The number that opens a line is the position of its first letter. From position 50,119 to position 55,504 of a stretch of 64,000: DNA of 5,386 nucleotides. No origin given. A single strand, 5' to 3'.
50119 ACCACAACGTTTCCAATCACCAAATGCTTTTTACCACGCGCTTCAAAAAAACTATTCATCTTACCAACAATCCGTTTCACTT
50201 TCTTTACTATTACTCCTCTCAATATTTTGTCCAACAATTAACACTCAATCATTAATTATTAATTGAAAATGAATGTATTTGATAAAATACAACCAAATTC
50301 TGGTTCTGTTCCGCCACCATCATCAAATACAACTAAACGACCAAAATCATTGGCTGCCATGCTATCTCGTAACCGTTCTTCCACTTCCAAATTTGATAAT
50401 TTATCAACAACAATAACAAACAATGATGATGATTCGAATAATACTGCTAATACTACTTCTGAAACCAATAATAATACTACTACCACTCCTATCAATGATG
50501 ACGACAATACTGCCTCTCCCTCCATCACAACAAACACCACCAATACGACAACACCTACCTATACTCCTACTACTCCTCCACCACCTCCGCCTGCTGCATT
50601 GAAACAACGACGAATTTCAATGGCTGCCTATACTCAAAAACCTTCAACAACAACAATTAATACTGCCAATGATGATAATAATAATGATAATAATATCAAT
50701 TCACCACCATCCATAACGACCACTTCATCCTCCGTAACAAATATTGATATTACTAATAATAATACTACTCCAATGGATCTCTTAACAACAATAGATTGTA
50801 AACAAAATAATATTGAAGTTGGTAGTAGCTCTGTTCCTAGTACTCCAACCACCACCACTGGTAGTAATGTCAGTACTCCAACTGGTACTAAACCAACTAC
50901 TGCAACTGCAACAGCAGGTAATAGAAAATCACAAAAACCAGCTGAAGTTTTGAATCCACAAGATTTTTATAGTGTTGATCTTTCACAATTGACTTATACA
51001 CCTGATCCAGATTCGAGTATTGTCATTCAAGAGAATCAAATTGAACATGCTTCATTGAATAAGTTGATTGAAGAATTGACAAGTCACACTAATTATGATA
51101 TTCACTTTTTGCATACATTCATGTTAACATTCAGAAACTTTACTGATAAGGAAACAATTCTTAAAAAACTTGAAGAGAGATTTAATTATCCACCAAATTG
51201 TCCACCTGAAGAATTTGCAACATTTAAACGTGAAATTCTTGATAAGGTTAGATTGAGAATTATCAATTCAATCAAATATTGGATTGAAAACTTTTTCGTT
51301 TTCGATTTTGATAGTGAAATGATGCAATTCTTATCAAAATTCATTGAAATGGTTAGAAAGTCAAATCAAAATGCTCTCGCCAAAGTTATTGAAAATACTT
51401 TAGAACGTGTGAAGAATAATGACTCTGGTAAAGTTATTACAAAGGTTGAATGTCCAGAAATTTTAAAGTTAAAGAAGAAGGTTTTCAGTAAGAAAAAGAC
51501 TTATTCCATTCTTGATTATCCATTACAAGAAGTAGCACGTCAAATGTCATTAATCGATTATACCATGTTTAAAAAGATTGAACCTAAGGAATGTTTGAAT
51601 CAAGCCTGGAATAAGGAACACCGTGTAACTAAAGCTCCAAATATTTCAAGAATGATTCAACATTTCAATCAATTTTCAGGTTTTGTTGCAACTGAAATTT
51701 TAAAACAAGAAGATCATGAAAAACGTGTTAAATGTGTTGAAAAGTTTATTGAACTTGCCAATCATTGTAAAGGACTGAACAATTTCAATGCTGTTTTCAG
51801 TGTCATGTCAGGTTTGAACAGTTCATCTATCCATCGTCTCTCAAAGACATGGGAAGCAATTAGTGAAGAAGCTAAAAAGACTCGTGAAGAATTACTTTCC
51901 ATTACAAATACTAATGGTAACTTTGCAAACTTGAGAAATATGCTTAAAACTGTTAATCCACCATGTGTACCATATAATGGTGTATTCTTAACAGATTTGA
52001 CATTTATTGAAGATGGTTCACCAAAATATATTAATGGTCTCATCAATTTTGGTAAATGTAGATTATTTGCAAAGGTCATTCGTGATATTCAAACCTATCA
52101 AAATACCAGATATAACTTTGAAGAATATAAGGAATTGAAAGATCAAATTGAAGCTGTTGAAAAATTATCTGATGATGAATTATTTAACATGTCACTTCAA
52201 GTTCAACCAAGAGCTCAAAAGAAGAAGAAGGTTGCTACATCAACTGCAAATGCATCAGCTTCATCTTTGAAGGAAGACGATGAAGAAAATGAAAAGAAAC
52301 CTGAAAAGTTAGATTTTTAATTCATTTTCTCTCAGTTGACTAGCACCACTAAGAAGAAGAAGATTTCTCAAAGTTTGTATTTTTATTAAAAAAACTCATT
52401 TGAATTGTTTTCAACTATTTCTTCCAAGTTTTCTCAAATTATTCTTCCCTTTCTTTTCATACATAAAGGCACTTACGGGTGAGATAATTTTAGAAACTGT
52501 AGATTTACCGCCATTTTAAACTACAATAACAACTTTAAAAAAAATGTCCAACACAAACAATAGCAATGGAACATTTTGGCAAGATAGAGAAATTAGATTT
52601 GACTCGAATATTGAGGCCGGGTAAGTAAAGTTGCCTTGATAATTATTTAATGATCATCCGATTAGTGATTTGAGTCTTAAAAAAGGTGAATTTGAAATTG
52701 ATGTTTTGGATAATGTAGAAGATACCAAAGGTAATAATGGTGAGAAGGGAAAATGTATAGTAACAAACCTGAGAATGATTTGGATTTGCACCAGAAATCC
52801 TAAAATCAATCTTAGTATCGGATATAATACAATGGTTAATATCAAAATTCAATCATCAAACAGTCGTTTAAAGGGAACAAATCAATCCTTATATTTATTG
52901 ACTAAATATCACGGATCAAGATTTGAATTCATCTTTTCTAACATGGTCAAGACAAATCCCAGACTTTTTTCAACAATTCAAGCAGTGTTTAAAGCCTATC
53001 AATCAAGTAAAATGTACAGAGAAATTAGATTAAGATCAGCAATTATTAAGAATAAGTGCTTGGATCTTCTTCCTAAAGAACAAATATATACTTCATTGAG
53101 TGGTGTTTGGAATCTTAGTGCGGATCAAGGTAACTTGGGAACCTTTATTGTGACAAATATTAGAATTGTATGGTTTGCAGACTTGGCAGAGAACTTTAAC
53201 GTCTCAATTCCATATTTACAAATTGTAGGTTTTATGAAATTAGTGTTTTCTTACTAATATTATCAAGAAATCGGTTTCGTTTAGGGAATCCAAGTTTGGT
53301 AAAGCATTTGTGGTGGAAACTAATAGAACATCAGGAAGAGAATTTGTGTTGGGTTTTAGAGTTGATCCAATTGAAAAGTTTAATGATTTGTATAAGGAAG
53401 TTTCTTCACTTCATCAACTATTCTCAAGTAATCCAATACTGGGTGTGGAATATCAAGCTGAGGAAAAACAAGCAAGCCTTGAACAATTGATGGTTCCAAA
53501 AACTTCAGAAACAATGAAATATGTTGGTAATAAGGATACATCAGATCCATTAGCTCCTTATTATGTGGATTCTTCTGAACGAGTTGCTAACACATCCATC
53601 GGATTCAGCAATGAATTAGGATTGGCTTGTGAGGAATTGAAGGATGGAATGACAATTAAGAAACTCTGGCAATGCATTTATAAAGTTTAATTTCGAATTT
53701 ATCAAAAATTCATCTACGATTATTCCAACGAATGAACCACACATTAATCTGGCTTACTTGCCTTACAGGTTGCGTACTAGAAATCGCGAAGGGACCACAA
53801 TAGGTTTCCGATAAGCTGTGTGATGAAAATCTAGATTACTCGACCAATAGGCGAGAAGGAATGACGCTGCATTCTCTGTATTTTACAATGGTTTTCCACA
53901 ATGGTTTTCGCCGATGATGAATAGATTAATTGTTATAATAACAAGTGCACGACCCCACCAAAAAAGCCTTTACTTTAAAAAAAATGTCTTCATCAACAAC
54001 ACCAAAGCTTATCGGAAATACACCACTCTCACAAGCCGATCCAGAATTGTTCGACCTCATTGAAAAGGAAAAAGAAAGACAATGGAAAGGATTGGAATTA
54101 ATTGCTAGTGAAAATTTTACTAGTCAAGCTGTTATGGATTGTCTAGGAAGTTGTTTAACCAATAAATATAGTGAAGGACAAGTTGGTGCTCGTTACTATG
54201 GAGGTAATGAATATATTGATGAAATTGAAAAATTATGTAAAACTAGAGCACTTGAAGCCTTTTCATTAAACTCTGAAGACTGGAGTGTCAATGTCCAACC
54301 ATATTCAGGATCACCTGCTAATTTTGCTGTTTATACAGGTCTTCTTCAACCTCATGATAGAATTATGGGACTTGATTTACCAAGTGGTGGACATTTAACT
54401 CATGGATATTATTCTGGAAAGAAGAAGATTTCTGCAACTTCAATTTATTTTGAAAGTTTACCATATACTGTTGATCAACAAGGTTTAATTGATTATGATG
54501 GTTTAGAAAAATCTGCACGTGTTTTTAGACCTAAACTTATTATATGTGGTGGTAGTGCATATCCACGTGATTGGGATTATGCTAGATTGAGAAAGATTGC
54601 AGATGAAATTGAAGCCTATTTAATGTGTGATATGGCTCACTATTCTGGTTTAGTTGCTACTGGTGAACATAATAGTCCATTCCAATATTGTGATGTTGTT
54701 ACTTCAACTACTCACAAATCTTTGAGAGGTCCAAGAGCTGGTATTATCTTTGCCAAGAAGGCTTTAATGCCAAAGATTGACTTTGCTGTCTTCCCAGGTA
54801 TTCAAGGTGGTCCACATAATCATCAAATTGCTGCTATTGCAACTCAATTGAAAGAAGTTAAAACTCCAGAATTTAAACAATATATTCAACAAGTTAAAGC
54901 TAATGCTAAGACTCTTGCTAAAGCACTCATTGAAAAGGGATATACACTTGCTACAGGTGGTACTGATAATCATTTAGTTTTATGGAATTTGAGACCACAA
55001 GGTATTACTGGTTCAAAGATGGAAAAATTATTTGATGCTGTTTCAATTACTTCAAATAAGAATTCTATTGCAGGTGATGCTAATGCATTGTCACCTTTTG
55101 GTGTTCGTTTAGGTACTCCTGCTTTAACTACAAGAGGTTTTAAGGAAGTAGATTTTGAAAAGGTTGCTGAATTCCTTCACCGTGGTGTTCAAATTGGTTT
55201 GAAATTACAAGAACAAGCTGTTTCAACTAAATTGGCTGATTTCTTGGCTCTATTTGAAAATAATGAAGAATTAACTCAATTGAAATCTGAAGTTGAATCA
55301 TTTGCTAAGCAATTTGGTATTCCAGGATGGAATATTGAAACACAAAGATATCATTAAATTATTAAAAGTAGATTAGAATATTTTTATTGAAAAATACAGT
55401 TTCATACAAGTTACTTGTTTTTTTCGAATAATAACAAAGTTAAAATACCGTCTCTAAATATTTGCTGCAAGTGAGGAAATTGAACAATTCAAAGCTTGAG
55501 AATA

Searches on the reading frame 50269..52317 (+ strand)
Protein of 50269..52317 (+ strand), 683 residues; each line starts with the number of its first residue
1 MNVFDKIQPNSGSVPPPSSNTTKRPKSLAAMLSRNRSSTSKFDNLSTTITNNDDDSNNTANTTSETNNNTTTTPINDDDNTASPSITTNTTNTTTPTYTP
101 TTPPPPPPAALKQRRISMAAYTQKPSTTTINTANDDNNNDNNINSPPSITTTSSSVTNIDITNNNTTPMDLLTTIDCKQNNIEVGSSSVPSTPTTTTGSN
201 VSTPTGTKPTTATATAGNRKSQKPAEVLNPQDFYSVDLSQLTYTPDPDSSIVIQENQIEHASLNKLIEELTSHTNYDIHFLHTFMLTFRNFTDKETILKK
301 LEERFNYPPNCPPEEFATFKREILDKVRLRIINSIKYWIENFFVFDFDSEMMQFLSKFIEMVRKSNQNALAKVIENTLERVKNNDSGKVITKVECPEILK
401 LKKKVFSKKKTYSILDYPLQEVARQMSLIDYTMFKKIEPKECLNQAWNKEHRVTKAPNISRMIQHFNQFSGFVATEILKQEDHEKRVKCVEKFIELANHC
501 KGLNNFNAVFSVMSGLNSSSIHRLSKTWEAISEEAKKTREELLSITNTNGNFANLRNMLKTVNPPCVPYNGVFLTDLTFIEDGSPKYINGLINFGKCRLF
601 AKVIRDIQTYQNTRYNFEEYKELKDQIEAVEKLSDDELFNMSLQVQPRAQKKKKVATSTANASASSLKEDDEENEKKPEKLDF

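Call 38: search_protein_families(library=pfam, proteins=[window:50269-52317:+], max_evalue=0.001)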
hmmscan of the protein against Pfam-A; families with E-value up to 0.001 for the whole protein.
window:50269-52317:+ (683 aa): 2 families
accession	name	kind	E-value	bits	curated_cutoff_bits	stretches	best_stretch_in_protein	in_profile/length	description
PF00617.24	RasGEF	-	2.1e-67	226.9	23.1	1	421-598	1-181/181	RasGEF domain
PF00618.25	RasGEF_N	-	5.8e-21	75.1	28.3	1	257-358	1-106/106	RasGEF N-terminal motif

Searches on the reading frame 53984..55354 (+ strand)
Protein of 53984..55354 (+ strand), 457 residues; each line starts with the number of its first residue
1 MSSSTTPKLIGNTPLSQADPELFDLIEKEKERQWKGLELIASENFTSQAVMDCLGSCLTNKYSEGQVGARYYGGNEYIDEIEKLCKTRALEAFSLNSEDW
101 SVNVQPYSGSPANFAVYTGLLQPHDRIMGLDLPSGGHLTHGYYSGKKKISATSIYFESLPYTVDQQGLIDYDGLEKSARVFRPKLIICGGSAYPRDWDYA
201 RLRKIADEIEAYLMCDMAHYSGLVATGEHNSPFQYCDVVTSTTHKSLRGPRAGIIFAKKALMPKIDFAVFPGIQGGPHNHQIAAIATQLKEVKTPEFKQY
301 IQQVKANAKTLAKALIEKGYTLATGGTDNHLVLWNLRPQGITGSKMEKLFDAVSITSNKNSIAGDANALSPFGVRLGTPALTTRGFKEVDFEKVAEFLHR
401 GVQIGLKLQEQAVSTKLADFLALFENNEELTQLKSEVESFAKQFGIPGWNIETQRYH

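Call 11: list_cluster_members(proteins=[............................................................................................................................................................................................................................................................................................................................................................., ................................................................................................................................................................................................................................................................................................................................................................, window:53984-55354:+, window:34046-35167:-, window:57046-57561:-, window:45432-48065:+, window:55695-56840:+, window:28066-28824:+, window:50269-52317:+, P0107])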
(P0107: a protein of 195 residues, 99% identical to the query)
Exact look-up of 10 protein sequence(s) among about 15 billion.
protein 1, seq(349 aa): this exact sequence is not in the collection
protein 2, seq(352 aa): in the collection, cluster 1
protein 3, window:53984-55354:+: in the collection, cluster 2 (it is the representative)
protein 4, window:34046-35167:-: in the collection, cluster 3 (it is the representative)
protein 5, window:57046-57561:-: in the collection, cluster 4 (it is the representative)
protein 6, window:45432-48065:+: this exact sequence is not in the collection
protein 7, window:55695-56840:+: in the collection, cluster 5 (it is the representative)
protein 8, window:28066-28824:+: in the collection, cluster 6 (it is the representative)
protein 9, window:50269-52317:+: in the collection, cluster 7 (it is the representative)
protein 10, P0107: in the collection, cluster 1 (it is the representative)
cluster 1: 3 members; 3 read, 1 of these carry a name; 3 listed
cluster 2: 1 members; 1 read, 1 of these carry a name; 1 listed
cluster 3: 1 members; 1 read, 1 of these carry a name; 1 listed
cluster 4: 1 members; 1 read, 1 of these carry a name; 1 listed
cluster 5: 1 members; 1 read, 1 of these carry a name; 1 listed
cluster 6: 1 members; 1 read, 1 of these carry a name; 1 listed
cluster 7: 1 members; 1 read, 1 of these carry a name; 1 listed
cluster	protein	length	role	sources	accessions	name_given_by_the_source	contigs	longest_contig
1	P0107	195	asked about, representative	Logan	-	-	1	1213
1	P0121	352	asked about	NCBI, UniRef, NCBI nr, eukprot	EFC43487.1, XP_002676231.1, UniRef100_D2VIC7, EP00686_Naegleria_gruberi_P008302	hypothetical protein NAEGRDRAFT_34252 [Naegleria gruberi] | BBSome complex member BBS5 PH domain-containing protein n=1 Tax=Naegleria gruberi ... | uncharacterized protein NAEGRDRAFT_34252 [Naegleria gruberi]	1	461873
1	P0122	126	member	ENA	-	-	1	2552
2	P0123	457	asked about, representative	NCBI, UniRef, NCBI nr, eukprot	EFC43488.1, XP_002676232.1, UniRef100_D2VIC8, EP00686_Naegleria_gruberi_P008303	hydroxymethyltransferase [Naegleria gruberi] | Serine hydroxymethyltransferase n=1 Tax=Naegleria gruberi TaxID=5762 RepID=D2VIC8_NAEGR | XP_002676232.1 hydroxymethyltransferase [Naegleria gruberi strain NEG-M]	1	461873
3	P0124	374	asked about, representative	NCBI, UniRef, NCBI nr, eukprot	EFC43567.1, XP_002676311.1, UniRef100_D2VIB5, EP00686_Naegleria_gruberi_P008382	hypothetical protein NAEGRDRAFT_49788 [Naegleria gruberi] | Actin n=1 Tax=Naegleria gruberi TaxID=5762 RepID=D2VIB5_NAEGR | uncharacterized protein NAEGRDRAFT_49788 [Naegleria gruberi]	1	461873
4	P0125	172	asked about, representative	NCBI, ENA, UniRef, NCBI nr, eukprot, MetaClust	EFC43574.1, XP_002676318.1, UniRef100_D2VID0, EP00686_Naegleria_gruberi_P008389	predicted protein [Naegleria gruberi] | Predicted protein n=1 Tax=Naegleria gruberi TaxID=5762 RepID=D2VID0_NAEGR | uncharacterized protein NAEGRDRAFT_80074 [Naegleria gruberi]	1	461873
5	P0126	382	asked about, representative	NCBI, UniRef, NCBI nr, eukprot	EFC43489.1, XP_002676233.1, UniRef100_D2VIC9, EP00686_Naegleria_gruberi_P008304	3-beta hydroxysteroid dehydrogenase/isomerase family protein [Naegleria gruberi] | 3-beta hydroxysteroid dehydrogenase/isomerase family protein n=1 Tax=Naegleria gruberi ... | XP_002676233.1 3-beta hydroxysteroid dehydrogenase/isomerase family protein [Naegleria ...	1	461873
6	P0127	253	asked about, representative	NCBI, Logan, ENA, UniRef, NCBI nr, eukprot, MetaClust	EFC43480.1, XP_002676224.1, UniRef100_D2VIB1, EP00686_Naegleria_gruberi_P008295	HMG1/2 box [Naegleria gruberi] | HMG1/2 box n=1 Tax=Naegleria gruberi TaxID=5762 RepID=D2VIB1_NAEGR | XP_002676224.1 HMG1/2 box [Naegleria gruberi]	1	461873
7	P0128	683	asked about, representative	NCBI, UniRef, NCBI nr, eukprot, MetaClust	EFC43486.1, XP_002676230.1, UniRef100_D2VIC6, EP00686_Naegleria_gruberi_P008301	rasGEF domain-containing protein [Naegleria gruberi] | RasGEF domain-containing protein n=1 Tax=Naegleria gruberi TaxID=5762 RepID=D2VIC6_NAEGR | XP_002676230.1 rasGEF domain-containing protein [Naegleria gruberi strain NEG-M]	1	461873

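Call 13: find_encoding_contigs(protein=P0121, flank=10000, max_places=4)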
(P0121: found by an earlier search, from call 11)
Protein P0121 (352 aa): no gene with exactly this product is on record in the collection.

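Call 38: search_protein_families(library=pfam, proteins=[window:53984-55354:+], max_evalue=0.001)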
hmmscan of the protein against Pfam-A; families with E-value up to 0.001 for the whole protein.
window:53984-55354:+ (457 aa): 2 families
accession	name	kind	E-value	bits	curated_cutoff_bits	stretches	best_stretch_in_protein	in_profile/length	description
PF00464.25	SHMT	-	2.7e-178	593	27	1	15-397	1-398/399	Serine hydroxymethyltransferase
PF00155.27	Aminotran_1_2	-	8.2e-06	25.7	19.7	1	103-351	68-320/361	Aminotransferase class I and II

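Call 51: predict_structure(alignment_id=A2)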
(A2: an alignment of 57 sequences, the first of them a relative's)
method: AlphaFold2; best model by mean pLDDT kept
length: 352 residues; sequences in the alignment: 57
mean_pLDDT: 76.7   pTM: 0.57
mean pLDDT of the five models: 76.7, 76.4, 74.7, 74.6, 74.3
residues with pLDDT >= 90: 99; 70-90: 155; 50-70: 55; < 50: 43
segments of 3 or more residues with pLDDT < 50: 1-12, 272-277, 292-300, 310-316, 350-352
pLDDT, mean of each block of 10 residues (from residue 1): 36 64 62 82 78 88 89 86 89 77 88 87 74 84 73 89 89 83 91 92 88 92 92 80 92 94 80 50 58 47 51 48 75 77 66 40
secondary structure, 60 per line:
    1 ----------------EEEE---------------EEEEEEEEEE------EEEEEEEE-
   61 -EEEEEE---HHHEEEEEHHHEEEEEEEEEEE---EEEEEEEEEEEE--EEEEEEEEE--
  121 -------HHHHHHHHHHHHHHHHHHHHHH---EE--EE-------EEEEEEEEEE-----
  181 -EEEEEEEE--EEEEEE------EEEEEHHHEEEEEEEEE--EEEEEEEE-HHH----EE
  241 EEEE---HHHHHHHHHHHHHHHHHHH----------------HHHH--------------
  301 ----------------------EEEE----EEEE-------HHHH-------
elements in order: E17-20 E36-45 E52-59 E62-67 E74-78 E82-92 E96-107 E110-118 H128-149 E166-175 E182-189 E192-197 E204-208 E212-220 E223-230 E239-244 H248-266 H283-286 E323-326 E331-334 H342-345

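Call 53: fold_search(model_id=the predicted structure, library=pdb)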
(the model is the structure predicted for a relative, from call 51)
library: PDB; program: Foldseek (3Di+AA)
matches with E <= 10: 1563; with E <= 0.001: 50
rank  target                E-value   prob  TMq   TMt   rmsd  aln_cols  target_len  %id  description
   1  6vbu_5                1.9e-29  1.00  0.61  0.71  20.6       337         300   46  Structure of the bovine BBSome complex (released 2020-01-29)
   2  6xtb                  9.9e-20  1.00  0.51  0.73   4.8       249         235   49  Subunit BBS 5 of the human core BBSome complex (released 2020-02-19)
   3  7xti_j                9.3e-08  1.00  0.18  0.14  17.1       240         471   12  RNA polymerase II elongation complex transcribing a nucleosome (EC58hex) (released 2022-10-12)
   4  9wmw_j                9.3e-08  1.00  0.18  0.14  17.1       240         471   12  Co-transcriptional histone H3K36 methylation complex containing RNA polymerase II elongation complex, Set2, and the up (released 2025-12-24)
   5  4z2m_B                2.1e-07  1.00  0.20  0.25  18.0       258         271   10  Crystal structure of human SPT16 Mid-AID/H3-H4 tetramer FACT Histone complex (released 2016-03-09)
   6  7xsx_j                2.3e-07  1.00  0.21  0.17  17.7       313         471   12  RNA polymerase II elongation complex transcribing a nucleosome (EC49) (released 2022-09-07)
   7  7xtd_j                2.9e-07  1.00  0.21  0.17  17.6       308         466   11  RNA polymerase II elongation complex transcribing a nucleosome (EC58oct) (released 2022-09-07)
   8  8xgc_L                3.6e-07  1.00  0.21  0.15  29.7       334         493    9  Structure of yeast replisome associated with FACT and histone hexamer, Composite map (released 2024-02-14)
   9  5umu_A                3.8e-07  1.00  0.22  0.27  17.6       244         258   10  Crystal structure of the middle double PH domain of human FACT complex subunit SPT16 (released 2018-01-31)
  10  4kho_A                4.2e-07  1.00  0.20  0.25  18.8       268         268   12  Structure of the FACT complex Subunit Spt16M (released 2013-05-29)
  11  5umu_B                4.7e-07  1.00  0.22  0.27  17.7       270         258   10  Crystal structure of the middle double PH domain of human FACT complex subunit SPT16 (released 2018-01-31)
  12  4z2n                  4.9e-07  1.00  0.22  0.28  18.0       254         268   11  Crystal structure of human FACT SPT16 middle domain (released 2016-03-09)
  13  4kha_A                6.8e-07  1.00  0.22  0.21  17.6       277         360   12  Structural basis of histone H2A-H2B recognition by the essential chaperone FACT (released 2013-05-29)
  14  9eh2_x                6.8e-07  1.00  0.20  0.15  17.3       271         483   10  RNA polymerase II-DSIF-SPT6-PAF1c-TFIIS-IWS1-SETD2-FACT nucleosome upstream (released 2024-12-18)
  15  4kho_B                7.2e-07  1.00  0.20  0.26  18.7       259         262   11  Structure of the FACT complex Subunit Spt16M (released 2013-05-29)
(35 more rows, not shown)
